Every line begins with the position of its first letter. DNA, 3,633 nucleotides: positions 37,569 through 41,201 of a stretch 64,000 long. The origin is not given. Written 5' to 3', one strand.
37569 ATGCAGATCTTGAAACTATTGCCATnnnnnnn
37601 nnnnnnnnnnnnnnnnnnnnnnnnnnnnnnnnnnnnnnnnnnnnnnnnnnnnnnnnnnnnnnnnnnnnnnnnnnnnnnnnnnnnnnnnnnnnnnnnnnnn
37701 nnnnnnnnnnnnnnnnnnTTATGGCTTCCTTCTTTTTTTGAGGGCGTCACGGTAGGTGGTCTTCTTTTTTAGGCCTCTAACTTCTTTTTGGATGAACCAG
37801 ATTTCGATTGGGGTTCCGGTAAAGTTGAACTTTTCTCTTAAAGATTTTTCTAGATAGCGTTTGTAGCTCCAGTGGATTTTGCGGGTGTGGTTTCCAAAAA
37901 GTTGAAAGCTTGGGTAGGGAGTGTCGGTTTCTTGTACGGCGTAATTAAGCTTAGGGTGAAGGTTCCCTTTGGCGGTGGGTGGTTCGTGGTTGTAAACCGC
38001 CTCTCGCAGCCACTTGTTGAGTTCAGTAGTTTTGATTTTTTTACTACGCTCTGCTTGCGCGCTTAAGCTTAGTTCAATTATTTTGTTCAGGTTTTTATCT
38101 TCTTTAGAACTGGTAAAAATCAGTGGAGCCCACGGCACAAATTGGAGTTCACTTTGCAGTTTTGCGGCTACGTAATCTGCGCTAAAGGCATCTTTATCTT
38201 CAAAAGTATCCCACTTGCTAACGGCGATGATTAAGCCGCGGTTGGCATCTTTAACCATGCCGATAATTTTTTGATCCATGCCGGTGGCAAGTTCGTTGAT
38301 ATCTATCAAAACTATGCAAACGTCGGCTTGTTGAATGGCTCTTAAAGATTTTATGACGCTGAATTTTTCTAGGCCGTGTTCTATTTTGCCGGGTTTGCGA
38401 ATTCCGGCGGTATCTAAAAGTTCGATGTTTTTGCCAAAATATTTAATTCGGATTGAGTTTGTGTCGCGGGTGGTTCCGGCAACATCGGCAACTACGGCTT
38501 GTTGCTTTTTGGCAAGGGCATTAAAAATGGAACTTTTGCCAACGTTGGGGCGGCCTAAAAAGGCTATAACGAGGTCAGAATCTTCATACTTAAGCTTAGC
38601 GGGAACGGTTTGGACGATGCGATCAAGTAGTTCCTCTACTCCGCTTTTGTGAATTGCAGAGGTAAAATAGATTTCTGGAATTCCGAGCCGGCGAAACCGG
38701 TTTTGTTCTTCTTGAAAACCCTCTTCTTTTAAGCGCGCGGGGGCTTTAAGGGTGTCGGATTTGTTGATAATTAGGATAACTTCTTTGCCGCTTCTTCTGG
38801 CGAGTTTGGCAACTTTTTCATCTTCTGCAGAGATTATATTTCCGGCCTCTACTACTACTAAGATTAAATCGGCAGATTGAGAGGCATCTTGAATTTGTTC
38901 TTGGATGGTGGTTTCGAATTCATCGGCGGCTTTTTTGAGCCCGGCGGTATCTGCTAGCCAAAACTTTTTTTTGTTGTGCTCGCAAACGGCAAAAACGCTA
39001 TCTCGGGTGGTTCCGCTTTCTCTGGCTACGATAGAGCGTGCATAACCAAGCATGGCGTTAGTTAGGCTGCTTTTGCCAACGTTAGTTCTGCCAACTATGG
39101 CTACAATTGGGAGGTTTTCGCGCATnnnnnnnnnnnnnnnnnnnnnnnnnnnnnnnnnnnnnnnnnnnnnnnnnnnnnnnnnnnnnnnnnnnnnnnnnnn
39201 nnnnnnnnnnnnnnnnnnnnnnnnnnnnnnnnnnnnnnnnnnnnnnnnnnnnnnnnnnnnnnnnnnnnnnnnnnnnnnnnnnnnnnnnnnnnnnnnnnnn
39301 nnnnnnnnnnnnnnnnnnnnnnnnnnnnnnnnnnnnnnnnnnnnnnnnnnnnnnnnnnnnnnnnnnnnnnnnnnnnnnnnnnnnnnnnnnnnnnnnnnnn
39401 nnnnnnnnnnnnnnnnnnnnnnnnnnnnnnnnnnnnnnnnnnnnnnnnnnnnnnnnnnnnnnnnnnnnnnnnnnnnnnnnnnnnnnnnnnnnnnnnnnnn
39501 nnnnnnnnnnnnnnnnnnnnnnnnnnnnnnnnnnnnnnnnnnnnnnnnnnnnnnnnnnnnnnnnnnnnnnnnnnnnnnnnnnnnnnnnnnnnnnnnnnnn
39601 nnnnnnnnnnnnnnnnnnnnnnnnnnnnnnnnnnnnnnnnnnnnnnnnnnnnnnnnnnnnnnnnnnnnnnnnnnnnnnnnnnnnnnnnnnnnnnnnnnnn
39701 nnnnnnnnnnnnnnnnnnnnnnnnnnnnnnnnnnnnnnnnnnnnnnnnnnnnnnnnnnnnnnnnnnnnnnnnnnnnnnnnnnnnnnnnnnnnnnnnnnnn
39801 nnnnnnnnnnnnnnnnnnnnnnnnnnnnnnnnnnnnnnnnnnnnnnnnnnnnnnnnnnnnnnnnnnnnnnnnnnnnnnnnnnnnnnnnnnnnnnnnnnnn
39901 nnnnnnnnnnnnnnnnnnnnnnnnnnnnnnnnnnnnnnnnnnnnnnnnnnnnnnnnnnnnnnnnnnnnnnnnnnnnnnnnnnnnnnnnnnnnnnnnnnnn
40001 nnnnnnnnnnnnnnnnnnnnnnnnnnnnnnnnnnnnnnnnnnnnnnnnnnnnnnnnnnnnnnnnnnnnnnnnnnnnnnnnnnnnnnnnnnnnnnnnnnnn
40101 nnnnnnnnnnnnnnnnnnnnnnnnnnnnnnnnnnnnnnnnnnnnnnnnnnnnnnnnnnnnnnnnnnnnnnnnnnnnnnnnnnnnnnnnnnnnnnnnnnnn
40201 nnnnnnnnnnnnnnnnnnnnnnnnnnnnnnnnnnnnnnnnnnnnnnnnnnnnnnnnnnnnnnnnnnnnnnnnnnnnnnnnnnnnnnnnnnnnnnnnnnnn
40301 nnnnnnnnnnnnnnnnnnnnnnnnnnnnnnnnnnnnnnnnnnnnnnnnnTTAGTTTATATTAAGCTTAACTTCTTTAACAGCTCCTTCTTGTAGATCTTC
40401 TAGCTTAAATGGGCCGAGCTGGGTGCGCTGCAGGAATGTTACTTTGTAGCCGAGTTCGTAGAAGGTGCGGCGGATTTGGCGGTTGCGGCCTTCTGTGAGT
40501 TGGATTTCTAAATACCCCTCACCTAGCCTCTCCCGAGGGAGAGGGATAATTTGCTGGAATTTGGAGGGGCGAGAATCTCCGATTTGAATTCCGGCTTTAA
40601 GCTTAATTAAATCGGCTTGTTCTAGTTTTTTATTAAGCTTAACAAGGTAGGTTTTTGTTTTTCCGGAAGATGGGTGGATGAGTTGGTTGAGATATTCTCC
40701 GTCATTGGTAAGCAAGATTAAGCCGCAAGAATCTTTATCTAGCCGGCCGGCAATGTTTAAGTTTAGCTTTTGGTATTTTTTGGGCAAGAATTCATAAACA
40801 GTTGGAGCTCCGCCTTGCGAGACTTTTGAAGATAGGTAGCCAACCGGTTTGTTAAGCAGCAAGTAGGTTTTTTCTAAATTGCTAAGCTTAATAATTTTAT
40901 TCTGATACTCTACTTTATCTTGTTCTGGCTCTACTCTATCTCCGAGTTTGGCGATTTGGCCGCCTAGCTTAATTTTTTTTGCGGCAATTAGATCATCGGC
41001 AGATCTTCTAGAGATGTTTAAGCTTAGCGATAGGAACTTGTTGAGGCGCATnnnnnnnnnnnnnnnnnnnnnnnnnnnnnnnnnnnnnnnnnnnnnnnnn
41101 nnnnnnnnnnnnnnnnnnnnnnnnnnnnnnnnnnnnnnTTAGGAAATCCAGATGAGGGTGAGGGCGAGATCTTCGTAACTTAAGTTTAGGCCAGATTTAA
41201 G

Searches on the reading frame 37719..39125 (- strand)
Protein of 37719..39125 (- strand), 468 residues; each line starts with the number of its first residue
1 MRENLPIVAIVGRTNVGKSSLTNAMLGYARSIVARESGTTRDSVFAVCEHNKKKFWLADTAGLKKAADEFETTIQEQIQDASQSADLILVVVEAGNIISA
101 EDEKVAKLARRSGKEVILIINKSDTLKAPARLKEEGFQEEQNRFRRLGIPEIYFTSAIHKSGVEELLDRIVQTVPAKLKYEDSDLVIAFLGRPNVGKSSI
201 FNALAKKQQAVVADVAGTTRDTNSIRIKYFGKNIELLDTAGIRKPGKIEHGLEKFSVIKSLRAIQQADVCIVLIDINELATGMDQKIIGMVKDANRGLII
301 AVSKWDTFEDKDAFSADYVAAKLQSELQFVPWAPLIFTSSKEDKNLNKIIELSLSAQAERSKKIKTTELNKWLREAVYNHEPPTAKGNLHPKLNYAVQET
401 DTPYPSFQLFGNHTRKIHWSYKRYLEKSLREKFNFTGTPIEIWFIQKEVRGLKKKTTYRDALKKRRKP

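Call 38: search_protein_families(library=pfam, proteins=[window:37719-39125:-], max_evalue=0.001)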
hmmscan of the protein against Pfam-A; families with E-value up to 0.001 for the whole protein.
window:37719-39125:- (468 aa): 13 families
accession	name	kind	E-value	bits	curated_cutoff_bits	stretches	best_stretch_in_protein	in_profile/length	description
PF01926.29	MMR_HSR1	-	3.4e-52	175.8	21.9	2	8-122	2-113/113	50S ribosome-binding GTPase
PF14714.11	KH_dom-like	-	1.2e-24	86.8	27.3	1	363-444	1-80/81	KH-domain-like of EngA bacterial GTPase enzymes, C-terminal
PF02421.24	FeoB_N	-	8.9e-24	84.2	27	2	186-350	2-153/156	Ferrous iron transport protein B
PF00009.33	GTP_EFTU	-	1.6e-21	77.2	26.5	2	5-175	3-187/188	Elongation factor Tu GTP binding domain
PF00350.29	Dynamin_N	-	3e-14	53.8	27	1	44-122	92-167/168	Dynamin family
PF03193.22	RsgA_GTPase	-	2.3e-13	50.8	30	1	96-245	36-171/174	RsgA GTPase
PF04548.22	AIG1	-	2.2e-11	43.9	27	1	9-116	4-115/212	AIG1 family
PF00071.28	Ras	-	6.6e-09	36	21.6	1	8-174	2-160/162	Ras family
PF10662.15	PduV-EutP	-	7.5e-07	29.5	21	1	75-170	54-141/143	Ethanolamine utilisation - propanediol utilisation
PF08477.19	Roc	-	1.1e-05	26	27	0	8-124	2-119/119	Ras of Complex, Roc, domain of DAPkinase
PF00005.33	ABC_tran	-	1.8e-05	25.8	25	0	186-240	13-67/137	ABC transporter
PF09439.16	SRPRB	-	0.00018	21.4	25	0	5-91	3-80/178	Signal recognition particle receptor beta subunit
PF00004.35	AAA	-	0.00037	21.4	21.2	0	188-249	2-38/131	ATPase family associated with various cellular activities (AAA)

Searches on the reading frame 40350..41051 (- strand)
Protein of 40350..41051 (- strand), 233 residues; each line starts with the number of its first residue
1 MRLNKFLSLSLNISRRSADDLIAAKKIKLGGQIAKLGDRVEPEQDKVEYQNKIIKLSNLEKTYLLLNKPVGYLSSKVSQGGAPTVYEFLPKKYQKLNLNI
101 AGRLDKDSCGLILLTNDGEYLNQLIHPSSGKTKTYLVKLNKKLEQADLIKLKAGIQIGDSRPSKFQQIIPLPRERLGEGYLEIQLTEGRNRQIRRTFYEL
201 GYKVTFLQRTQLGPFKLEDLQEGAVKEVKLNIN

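Call 69: search_protein_families(library=pfam, proteins=[window:40350-41051:-], max_evalue=0.0001)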
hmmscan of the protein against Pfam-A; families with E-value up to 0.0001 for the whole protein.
window:40350-41051:- (233 aa): 2 families
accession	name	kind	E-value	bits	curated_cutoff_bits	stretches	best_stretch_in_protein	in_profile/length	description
PF00849.27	PseudoU_synth_2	-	1.3e-19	71.4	26.8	1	63-197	2-150/152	RNA pseudouridylate synthase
PF01479.30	S4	-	6e-08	32.7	22.8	1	1-43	1-45/48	S4 domain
